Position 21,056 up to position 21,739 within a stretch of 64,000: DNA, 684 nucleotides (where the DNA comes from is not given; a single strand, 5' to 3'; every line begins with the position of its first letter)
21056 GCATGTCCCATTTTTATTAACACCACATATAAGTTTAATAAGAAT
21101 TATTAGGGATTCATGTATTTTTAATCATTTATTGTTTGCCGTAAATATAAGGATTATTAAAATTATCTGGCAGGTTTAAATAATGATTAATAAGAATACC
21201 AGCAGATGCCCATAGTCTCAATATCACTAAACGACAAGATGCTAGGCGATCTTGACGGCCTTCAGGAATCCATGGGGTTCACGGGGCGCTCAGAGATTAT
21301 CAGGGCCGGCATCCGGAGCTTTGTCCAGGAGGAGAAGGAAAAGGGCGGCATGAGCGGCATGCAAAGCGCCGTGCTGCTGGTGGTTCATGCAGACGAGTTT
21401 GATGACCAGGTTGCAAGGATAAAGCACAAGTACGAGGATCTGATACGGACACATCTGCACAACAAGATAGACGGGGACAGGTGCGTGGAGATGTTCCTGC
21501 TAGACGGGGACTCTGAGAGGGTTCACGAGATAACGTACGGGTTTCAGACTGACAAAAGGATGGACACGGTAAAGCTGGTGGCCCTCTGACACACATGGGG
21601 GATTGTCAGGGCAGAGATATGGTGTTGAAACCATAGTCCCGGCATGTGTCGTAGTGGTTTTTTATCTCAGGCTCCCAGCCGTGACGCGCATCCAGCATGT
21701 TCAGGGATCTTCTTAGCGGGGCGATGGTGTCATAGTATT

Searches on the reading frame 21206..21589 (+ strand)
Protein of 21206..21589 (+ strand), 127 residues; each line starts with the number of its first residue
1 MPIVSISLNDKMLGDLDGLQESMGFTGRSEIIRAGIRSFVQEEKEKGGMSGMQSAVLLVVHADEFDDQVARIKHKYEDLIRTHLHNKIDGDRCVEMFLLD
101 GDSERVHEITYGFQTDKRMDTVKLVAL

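Call 4: search_protein_families(library=pfam, proteins=[window:21206-21589:+], max_evalue=0.1)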
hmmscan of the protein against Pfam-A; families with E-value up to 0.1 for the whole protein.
window:21206-21589:+ (127 aa): 2 families
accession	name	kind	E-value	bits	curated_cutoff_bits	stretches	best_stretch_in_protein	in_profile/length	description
PF08753.17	NikR_C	-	3.6e-12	46.8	22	1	61-125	11-75/77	NikR C terminal nickel binding domain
PF01402.27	RHH_1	-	3.2e-05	24.2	20.5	1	4-39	2-36/39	Ribbon-helix-helix protein, copG family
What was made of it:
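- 19348..21589 (.): Conserved flank: nikR-like regulator (21206-21589, + strand) and the adjacent znuA and znuC genes (20133-21059 and 19348-20142, minus strand). znuB follows at 18489-19343. Pfam NikR_C and RHH_1 (call 4).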
